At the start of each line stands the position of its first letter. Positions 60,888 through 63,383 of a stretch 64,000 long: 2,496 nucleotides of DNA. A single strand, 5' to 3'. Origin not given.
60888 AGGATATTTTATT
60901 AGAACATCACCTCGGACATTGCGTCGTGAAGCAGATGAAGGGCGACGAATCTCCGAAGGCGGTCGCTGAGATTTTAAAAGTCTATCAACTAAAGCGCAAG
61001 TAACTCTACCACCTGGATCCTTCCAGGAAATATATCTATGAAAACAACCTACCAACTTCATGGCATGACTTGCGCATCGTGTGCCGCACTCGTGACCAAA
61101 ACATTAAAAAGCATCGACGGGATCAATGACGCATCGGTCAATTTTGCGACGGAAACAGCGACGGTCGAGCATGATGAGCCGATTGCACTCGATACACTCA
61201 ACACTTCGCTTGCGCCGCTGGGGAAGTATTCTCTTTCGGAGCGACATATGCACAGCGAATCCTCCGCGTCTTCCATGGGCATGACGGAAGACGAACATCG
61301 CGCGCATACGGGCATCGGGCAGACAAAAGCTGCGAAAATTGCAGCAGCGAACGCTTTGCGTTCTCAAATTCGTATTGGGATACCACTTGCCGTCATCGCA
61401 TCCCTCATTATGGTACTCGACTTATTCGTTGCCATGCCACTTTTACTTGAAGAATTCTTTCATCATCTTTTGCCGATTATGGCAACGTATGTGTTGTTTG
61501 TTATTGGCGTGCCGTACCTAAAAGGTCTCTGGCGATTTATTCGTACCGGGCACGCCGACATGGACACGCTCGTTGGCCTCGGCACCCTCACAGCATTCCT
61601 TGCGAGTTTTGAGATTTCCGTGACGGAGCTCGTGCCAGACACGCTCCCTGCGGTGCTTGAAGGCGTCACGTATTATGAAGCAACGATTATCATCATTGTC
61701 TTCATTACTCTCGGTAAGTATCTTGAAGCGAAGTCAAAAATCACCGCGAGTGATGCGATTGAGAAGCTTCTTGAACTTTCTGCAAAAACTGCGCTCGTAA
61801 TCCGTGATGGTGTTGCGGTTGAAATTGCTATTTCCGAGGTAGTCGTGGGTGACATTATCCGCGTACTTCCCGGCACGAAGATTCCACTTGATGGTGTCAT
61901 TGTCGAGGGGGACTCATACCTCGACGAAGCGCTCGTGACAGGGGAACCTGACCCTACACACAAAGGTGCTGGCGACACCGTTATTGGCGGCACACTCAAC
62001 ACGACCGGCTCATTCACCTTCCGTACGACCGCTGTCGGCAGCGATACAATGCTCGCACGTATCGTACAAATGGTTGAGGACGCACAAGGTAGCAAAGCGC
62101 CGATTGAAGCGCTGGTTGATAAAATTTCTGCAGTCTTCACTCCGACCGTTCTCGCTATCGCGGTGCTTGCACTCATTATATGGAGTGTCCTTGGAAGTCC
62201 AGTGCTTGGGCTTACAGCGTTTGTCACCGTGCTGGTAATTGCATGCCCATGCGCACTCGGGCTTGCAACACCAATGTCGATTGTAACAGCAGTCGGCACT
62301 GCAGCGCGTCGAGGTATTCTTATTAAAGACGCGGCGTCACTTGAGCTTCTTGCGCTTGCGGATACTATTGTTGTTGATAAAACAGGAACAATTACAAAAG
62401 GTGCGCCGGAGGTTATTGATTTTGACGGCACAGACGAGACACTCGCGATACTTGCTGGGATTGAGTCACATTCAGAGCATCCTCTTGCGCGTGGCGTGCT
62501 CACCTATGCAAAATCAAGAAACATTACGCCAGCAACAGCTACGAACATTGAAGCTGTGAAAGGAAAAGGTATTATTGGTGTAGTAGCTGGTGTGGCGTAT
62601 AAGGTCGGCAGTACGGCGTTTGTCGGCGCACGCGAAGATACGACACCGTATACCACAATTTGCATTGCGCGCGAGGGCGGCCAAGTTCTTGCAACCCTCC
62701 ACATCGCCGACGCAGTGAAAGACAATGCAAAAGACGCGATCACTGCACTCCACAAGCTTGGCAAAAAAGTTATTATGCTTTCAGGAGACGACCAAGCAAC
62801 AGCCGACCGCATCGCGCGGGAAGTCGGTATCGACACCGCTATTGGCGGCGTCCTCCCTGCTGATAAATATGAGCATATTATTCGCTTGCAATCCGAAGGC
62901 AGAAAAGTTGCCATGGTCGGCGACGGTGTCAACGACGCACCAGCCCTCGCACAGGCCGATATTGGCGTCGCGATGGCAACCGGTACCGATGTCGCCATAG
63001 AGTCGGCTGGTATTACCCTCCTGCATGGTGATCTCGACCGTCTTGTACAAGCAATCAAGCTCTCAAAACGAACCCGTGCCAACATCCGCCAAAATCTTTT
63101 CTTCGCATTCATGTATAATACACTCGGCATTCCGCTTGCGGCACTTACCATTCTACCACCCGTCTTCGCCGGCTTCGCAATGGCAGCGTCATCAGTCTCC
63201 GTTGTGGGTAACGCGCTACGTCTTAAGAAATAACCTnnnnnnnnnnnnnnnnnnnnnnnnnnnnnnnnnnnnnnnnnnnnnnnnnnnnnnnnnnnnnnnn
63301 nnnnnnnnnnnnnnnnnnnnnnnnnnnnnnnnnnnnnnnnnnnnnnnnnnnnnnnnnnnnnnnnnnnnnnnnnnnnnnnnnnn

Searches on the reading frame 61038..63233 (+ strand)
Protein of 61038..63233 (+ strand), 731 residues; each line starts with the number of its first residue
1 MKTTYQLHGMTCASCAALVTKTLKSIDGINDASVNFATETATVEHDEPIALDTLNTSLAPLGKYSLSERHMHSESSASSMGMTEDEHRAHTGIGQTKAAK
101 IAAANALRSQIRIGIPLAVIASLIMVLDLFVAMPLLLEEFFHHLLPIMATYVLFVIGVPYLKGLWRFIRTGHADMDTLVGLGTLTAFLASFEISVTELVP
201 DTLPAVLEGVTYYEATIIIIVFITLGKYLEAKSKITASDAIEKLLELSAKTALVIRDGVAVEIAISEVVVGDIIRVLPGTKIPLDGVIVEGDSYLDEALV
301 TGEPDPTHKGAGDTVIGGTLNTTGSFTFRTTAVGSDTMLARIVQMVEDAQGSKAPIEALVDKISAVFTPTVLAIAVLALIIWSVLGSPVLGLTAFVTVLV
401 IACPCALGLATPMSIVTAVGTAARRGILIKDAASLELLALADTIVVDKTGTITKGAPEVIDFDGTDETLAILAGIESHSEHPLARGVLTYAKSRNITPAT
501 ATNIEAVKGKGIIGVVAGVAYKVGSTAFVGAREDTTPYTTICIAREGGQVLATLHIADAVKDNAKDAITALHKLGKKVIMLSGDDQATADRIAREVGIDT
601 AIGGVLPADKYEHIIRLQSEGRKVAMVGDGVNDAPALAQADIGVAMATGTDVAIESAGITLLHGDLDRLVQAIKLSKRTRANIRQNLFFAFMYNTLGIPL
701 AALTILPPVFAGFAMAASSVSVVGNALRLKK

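Call 92: find_encoding_contigs(protein=window:61038-63233:+, flank=10000, max_places=1)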
Protein window:61038-63233:+ (731 aa): 16 contigs read that carry it; 1 place shown.
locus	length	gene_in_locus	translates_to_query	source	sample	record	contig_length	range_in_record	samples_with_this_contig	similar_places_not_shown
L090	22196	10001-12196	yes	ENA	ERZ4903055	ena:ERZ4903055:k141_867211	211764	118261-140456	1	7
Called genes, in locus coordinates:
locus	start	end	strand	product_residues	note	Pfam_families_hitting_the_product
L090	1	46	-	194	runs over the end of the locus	PF04011:LemA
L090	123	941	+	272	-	PF01509:TruB_N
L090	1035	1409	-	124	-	-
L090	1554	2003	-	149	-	-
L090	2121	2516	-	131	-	-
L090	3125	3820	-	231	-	-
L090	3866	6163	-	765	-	PF00005:ABC_tran (faint), PF02463:SMC_N, PF13175:AAA_15, PF13476:AAA_23, PF13304:AAA_21 (weak)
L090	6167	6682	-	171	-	PF07963:N_methyl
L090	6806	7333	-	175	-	PF07963:N_methyl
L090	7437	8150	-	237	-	PF22935:RM44_endonuclase, PF14622:Ribonucleas_3_3, PF00636:Ribonuclease_3, PF00035:dsrm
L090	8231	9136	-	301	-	PF01029:NusB, PF00293:NUDIX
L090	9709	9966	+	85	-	PF02583:Trns_repr_metal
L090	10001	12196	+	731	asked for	PF00403:HMA, PF00122:E1-E2_ATPase, PF00702:Hydrolase, PF08282:Hydrolase_3 (faint)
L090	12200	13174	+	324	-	PF00403:HMA (weak), PF13386:DsbD_2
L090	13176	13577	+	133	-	PF13473:Cupredoxin_1 (weak)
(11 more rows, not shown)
